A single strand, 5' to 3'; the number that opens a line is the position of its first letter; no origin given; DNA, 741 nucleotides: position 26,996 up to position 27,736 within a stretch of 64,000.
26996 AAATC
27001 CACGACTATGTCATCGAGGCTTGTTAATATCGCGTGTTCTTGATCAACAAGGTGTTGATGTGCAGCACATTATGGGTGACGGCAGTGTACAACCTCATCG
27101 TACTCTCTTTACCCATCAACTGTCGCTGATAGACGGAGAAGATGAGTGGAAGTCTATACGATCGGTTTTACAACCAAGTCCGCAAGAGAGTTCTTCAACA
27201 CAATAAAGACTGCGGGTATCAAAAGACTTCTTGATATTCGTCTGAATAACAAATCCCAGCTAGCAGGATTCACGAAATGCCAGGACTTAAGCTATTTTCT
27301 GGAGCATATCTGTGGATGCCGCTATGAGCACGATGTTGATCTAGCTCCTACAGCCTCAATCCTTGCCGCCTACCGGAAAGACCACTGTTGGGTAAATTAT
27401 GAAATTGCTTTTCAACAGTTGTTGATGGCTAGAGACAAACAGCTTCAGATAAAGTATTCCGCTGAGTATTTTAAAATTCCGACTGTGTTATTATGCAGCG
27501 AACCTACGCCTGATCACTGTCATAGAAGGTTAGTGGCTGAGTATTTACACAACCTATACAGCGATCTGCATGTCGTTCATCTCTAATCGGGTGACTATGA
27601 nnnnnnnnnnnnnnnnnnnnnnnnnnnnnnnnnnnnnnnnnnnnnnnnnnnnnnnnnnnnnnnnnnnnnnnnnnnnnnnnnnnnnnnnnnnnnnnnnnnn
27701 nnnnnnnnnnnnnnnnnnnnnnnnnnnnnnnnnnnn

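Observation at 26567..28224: Compact lower-GC cassette: two tandem DUF488 paralogs plus an unknown 207-aa protein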

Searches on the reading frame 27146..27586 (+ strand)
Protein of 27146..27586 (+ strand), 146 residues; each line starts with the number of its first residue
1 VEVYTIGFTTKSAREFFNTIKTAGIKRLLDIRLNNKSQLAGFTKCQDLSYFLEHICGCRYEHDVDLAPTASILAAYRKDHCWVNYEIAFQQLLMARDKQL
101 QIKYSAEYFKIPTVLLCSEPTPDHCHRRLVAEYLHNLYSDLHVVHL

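Call 3: search_protein_families(library=pfam, proteins=[window:27146-27586:+], max_evalue=0.01)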
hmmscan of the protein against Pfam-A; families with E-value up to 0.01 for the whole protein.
window:27146-27586:+ (146 aa): 2 families
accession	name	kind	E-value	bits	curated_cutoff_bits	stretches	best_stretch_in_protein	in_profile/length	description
PF04343.18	DUF488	-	1.1e-17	65.2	22.2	1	13-134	2-121/121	Domain of unknown function DUF488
PF22751.1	DUF488-N3a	-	2.3e-07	31.6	27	1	65-135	41-115/118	Active DUF488-N3 subclade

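Call 4: search_protein_families(library=padloc, proteins=[window:27146-27586:+], max_evalue=0.1)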
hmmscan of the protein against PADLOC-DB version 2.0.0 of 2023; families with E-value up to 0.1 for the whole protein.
window:27146-27586:+ (146 aa): 4 families
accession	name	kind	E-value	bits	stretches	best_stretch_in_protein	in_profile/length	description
PDLC04658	PDC-M45C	-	5.3e-53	176.7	1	1-146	1-144/145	-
PDLC04505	PDC-M19A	-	5.9e-13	46.9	1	3-145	151-293/294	-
PDLC04657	PDC-M45B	-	2e-07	28.8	1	2-137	5-136/204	-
PDLC04504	PDC-M19A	-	6.5e-06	23.7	1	3-138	91-225/234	-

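Call 5: search_protein_families(library=ncbifam, proteins=[window:27146-27586:+], max_evalue=0.1)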
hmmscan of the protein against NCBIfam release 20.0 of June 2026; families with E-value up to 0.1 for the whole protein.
window:27146-27586:+ (146 aa): 0 families

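Call 23: search_protein_families(library=pfam, proteins=[window:27146-27583:+], max_evalue=10)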
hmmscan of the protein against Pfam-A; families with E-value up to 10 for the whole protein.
window:27146-27583:+ (146 aa): 2 families
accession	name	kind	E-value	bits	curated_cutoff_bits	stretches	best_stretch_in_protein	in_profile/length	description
PF04343.18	DUF488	-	1.1e-17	65.2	22.2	1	13-134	2-121/121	Domain of unknown function DUF488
PF22751.1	DUF488-N3a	-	2.3e-07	31.6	27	1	65-135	41-115/118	Active DUF488-N3 subclade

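Call 44: search_solved_structures(query=window:27146-27583:+, max_evalue=1, show_alignments=2)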
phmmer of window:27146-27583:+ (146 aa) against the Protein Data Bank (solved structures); distinct sequences matched with E-value up to 1: 0.

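Call 57: search_dna_similar(query=window:27146-27583:+, collection=phages, mode=protein, max_evalue=0.001, max_rows=15)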
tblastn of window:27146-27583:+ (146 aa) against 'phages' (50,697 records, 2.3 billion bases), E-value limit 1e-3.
No match.

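Call 58: search_dna_similar(query=window:27146-27583:+, collection=plasmids, mode=protein, max_evalue=0.001, max_rows=20)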
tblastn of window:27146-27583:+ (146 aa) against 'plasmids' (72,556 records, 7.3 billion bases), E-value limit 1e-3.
Records with a match: 132; places in all: 137; records where one place covers at least 80% of the query: 125.
Best place of each record, by identity: 60-80% 2; <60% 130.
By first word of the organism name: Enterobacter 28; Klebsiella 22; Citrobacter 20; Escherichia 12; Salmonella 9; Acinetobacter 8; Aeromonas 4; Leclercia 4; Comamonas 3; Providencia 3; and 16 more.
By predicted mobility (MOB-suite, as given by PLSDB): conjugative 82; non-mobilizable 33; mobilizable 17.
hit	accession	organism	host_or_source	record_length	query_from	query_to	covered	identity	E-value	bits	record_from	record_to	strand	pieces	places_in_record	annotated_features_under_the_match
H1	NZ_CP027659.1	Acinetobacter pittii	fish,pure culture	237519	1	144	99%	51.0%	4e-35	135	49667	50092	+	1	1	DUF488 domain-containing protein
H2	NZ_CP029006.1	Acinetobacter pittii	fish,pure culture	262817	1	144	99%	51.0%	4e-35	135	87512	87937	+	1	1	DUF488 domain-containing protein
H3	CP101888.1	Acinetobacter baumannii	Homo sapiens,catheter tip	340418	1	144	97%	52.1%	3e-26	141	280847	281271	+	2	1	none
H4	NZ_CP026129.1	Acinetobacter baumannii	-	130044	1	144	99%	50.3%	8e-35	134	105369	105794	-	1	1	DUF488 domain-containing protein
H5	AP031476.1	Moraxella osloensis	Homo sapiens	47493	1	146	100%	49.0%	3e-31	123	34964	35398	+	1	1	hypothetical protein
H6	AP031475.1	Moraxella osloensis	-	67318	1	146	100%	49.0%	3e-31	123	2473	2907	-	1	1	hypothetical protein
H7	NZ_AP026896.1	Aeromonas caviae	Microbe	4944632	1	146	100%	48.6%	1e-31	125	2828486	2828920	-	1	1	none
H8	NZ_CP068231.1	Aeromonas caviae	combined sewer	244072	1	146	100%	48.0%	7e-34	131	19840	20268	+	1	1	DUF488 domain-containing protein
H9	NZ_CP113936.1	Acinetobacter sp. ESL0695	Melipona lateralis,Rain forest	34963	1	144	99%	48.3%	2e-33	130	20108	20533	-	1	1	DUF488 domain-containing protein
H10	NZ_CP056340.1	Citrobacter freundii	culture,Wastewater effluent sample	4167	1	144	99%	48.3%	2e-32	127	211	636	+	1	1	DUF488 domain-containing protein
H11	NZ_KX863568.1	Citrobacter freundii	environmental; wetland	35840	1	143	98%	48.6%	1e-32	127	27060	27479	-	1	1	DUF488 domain-containing protein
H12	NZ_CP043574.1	Comamonas testosteroni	bacterial isolate,biofilm reactor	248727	1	146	100%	47.3%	6e-35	134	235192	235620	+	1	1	DUF488 domain-containing protein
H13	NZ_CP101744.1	Comamonas sp. C11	mixed culture,wastewater treatment plant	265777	1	146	100%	47.3%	6e-35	134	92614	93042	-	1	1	DUF488 domain-containing protein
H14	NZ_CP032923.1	Agrobacterium tumefaciens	Euonymus sp.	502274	5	146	97%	48.3%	5e-34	132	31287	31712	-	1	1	DUF488 domain-containing protein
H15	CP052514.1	Klebsiella pneumoniae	Homo sapiens,blood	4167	1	136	93%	50.4%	5e-31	123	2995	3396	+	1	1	record has no annotation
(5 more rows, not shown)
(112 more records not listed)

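Call 59: find_encoding_contigs(protein=window:27146-27586:+, flank=3000, max_places=3)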
Protein window:27146-27586:+ (146 aa): 5 contigs read that carry it; 3 places shown.
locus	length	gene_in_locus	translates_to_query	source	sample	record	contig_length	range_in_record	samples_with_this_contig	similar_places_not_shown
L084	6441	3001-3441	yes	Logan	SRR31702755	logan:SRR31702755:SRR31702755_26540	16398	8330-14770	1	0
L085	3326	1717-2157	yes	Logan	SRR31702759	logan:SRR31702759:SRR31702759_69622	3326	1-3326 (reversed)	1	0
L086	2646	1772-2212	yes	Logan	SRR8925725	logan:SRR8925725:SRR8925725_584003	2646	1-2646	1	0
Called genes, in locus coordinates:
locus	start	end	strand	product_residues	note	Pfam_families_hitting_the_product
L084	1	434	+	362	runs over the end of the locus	PF01208:URO-D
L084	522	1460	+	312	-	-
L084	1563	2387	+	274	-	PF00756:Esterase (faint), PF12146:Hydrolase_4 (faint), PF00561:Abhydrolase_1 (weak), PF07859:Abhydrolase_3 (weak), PF00326:Peptidase_S9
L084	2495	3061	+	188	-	PF04343:DUF488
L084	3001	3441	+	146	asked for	PF04343:DUF488, PF22751:DUF488-N3a (weak)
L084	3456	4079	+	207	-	PF22557:DuOB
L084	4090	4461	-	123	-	PF02261:Asp_decarbox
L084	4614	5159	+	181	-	PF13302:Acetyltransf_3, PF00583:Acetyltransf_1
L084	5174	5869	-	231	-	PF03372:Exo_endo_phos, PF23226:Exo_endo_phos_PGAP2IP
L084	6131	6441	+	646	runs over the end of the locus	?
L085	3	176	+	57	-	?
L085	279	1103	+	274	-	PF00756:Esterase (faint), PF12146:Hydrolase_4 (faint), PF00561:Abhydrolase_1 (weak), PF07859:Abhydrolase_3 (weak), PF00326:Peptidase_S9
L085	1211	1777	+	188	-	PF04343:DUF488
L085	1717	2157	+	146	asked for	PF04343:DUF488, PF22751:DUF488-N3a (weak)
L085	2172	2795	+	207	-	PF22557:DuOB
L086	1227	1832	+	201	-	PF04343:DUF488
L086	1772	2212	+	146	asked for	PF04343:DUF488, PF22751:DUF488-N3a (weak)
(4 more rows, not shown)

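Call 60: get_annotated_region(hit=H10, flank=4000)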
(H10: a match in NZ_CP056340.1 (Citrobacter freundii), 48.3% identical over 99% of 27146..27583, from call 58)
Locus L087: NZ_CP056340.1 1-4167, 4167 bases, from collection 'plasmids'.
description: Citrobacter freundii strain RHBSTW-00697 plasmid pRHBSTW-00697_5, complete sequence
organism: Citrobacter freundii (NCBI taxid 546)
taxonomy: Bacteria; Pseudomonadota; Gammaproteobacteria; Enterobacterales; Enterobacteriaceae; Citrobacter; Citrobacter freundii
host: -; source: culture,Wastewater effluent sample; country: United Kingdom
typing (MOB-suite, as given by PLSDB): mobilizable; replicon rep_cluster_2358
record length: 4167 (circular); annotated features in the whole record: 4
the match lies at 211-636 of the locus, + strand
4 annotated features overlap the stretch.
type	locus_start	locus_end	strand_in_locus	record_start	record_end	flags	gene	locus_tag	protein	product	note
CDS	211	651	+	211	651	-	-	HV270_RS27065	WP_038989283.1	DUF488 domain-containing protein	-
CDS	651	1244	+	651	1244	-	-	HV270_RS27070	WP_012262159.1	DUF4326 domain-containing protein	-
CDS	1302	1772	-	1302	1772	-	-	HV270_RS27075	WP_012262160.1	hypothetical protein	-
CDS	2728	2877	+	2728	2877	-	-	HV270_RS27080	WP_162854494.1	hypothetical protein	-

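Call 61: get_annotated_region(hit=H1, flank=7000)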
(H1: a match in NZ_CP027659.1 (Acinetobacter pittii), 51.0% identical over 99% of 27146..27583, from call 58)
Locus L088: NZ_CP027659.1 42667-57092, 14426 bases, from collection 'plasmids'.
description: Acinetobacter pittii strain Ap-W20 plasmid pApW20-1, complete sequence
organism: Acinetobacter pittii (NCBI taxid 48296)
taxonomy: Bacteria; Pseudomonadota; Gammaproteobacteria; Moraxellales; Moraxellaceae; Acinetobacter; Acinetobacter pittii
host: -; source: fish,pure culture; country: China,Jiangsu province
typing (MOB-suite, as given by PLSDB): conjugative; relaxase MOBP; mating-pair formation MPF_I
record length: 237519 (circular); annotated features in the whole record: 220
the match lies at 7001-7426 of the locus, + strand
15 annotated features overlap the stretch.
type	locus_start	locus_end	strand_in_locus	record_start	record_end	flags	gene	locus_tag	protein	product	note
CDS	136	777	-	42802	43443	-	-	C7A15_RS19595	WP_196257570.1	TetR/AcrR family transcriptional regulator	GO:0006355 - regulation of DNA-templated transcription [Evidence IEA]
CDS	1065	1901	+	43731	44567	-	-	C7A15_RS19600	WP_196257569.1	fumarylacetoacetate hydrolase family protein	-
CDS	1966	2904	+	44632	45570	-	-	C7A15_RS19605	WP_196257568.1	VOC family protein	-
CDS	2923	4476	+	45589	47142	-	-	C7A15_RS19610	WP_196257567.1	bifunctional 3-(3-hydroxy-phenyl)propionate/3-hydroxycinnamic acid hydroxylase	-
CDS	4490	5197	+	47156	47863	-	-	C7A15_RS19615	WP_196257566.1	CoA transferase subunit A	-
CDS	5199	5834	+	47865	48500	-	-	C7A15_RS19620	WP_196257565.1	CoA transferase subunit B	-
CDS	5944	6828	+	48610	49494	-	-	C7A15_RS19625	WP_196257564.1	transporter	-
CDS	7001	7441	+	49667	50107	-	-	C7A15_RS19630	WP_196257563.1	DUF488 domain-containing protein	-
CDS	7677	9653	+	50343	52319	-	uvrB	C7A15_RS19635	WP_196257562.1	excinuclease ABC subunit UvrB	GO:0006289 - nucleotide-excision repair [Evidence IEA]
CDS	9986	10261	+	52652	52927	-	-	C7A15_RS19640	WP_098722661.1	metal/formaldehyde-sensitive transcriptional repressor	-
CDS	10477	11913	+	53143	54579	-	-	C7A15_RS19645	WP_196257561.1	cytochrome ubiquinol oxidase subunit I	GO:0019646 - aerobic electron transport chain [Evidence IEA]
CDS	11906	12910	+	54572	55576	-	cydB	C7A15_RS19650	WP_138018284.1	cytochrome d ubiquinol oxidase subunit II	-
CDS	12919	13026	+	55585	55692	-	-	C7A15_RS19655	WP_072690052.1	DUF2474 family protein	-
CDS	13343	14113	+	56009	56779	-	-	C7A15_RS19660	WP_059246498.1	ZIP family metal transporter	GO:0055085 - transmembrane transport [Evidence IEA]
CDS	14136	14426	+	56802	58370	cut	gshA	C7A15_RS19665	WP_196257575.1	glutamate--cysteine ligase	GO:0006750 - glutathione biosynthetic process [Evidence IEA]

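Call 62: get_annotated_region(hit=H12, flank=7000)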
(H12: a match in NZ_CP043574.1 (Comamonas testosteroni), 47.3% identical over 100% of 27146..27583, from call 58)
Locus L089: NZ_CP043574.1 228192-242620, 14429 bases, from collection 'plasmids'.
description: Comamonas testosteroni strain R5-28 plasmid unnamed, complete sequence
organism: Comamonas testosteroni (NCBI taxid 285)
taxonomy: Bacteria; Pseudomonadota; Betaproteobacteria; Burkholderiales; Comamonadaceae; Comamonas; Comamonas testosteroni
host: -; source: bacterial isolate,biofilm reactor; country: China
typing (MOB-suite, as given by PLSDB): non-mobilizable
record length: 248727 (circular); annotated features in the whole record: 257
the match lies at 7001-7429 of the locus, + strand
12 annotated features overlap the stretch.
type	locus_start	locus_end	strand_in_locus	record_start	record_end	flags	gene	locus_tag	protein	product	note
CDS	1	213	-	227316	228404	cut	-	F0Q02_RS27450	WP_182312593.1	hypothetical protein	-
CDS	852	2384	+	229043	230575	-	istA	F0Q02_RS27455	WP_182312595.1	IS21 family transposase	-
CDS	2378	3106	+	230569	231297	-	istB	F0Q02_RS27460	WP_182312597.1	IS21-like element helper ATPase IstB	-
CDS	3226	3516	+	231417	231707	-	-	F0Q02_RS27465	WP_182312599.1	hypothetical protein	-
CDS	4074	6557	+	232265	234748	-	-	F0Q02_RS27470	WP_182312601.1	AAA family ATPase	-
CDS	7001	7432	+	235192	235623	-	-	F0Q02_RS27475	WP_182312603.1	DUF488 domain-containing protein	-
CDS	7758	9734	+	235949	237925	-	uvrB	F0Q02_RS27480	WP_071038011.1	excinuclease ABC subunit UvrB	GO:0006289 - nucleotide-excision repair [Evidence IEA]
CDS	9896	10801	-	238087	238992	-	-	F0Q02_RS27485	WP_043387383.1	LysR family transcriptional regulator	-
CDS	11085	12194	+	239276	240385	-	-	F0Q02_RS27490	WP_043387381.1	S-(hydroxymethyl)glutathione dehydrogenase/class III alcohol dehydrogenase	GO:0006113 - fermentation [Evidence IEA]; GO:0009404 - toxin metabolic process [Evidence IEA]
CDS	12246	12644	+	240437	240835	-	-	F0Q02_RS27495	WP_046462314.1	VOC family protein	-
CDS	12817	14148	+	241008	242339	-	-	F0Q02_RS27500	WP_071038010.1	DUF3422 family protein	-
CDS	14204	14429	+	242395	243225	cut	fghA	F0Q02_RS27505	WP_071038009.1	S-formylglutathione hydrolase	GO:0046292 - formaldehyde metabolic process [Evidence IEA]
